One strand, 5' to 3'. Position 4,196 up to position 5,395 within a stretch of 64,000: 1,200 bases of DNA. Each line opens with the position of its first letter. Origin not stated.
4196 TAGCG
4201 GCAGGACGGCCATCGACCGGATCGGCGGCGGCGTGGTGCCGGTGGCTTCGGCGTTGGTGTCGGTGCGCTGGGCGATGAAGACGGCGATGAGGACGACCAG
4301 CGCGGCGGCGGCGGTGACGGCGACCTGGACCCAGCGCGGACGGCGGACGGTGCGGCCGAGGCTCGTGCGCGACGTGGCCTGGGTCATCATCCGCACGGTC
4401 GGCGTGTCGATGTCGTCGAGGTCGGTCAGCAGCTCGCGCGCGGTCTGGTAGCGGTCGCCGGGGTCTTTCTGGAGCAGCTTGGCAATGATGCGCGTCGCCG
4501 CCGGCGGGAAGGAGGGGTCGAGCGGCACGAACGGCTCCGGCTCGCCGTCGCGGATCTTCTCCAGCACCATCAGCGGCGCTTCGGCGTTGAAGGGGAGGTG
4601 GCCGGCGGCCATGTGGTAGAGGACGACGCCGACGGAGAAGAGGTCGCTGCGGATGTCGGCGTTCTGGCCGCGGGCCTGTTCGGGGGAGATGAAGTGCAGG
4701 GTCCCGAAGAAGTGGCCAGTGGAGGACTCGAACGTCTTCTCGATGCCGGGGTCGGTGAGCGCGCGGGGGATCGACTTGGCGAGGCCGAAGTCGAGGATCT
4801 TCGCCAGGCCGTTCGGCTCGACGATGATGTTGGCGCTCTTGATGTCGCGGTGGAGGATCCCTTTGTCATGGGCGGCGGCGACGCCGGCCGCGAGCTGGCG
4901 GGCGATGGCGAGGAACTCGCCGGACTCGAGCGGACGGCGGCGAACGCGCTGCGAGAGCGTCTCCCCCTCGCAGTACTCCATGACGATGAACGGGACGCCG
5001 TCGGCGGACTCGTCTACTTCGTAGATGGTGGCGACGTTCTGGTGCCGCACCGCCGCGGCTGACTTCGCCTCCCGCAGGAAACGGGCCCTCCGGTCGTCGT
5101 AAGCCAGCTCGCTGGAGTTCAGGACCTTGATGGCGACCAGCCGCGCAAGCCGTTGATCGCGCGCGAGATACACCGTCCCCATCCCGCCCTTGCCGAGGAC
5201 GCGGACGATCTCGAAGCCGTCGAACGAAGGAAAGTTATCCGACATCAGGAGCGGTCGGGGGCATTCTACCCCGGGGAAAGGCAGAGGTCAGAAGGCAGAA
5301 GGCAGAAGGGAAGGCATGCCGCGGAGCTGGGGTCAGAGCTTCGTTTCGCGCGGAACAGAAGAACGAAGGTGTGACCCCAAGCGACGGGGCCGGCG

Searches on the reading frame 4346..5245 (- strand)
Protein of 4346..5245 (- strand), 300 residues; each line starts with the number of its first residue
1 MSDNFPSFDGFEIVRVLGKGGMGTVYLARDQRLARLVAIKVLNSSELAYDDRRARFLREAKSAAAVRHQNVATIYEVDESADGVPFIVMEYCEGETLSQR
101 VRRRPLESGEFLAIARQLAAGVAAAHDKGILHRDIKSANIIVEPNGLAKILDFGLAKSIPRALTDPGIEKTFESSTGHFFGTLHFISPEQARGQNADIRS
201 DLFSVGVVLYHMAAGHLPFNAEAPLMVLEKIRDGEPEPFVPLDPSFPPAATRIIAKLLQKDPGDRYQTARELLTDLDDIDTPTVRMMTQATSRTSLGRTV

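Call 40: search_solved_structures(query=window:4346-5245:-, max_evalue=1e-10)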
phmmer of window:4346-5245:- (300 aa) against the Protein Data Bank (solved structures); distinct sequences matched with E-value up to 1e-10: 1618 (the best 60 are shown).
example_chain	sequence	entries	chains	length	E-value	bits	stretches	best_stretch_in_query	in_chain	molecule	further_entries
9ymt_A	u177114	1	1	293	3.1e-50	174.1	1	10-279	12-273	Serine/Threonine Kinase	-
4eqm_A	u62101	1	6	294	3.2e-50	174.1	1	10-279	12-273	Protein kinase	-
1mru_A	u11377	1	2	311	1.4e-49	172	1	9-280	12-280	Probable serine/threonine-protein kinase pknB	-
5u94_A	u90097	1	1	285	2.5e-49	171.2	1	8-277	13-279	Serine/threonine-protein kinase PknB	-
6b2p_A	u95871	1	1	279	2.6e-49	171.2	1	9-277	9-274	Serine/threonine-protein kinase PknB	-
3orm_A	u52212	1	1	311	2.9e-49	171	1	9-280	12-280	Serine/threonine protein kinase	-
1o6y_A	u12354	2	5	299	3.2e-49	170.8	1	9-277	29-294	SERINE/THREONINE-PROTEIN KINASE PKNB | Probable serine/threonine-protein kinase pknB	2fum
3ori_A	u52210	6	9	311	1.8e-48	168.3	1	9-280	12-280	Serine/threonine protein kinase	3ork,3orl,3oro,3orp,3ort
3f69_A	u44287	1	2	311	1.9e-48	168.3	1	9-280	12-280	Serine/threonine-protein kinase pknB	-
6i2p_A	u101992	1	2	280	2.4e-48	167.9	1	9-277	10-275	Serine/threonine-protein kinase PknB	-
3f61_A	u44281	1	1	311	8e-48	166.2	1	9-280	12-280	Serine/threonine-protein kinase pknB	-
9ruj_A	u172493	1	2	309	9.4e-45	156.2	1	11-277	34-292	Serine/threonine-protein kinase StkP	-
9ruk_A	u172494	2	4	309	2.4e-44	154.9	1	11-277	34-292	Serine/threonine-protein kinase StkP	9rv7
9ru3_A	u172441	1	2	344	3e-44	154.5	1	11-277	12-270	Serine/threonine-protein kinase StkP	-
4ow8_A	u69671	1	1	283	2.8e-40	141.5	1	11-269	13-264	Serine/threonine-protein kinase PknA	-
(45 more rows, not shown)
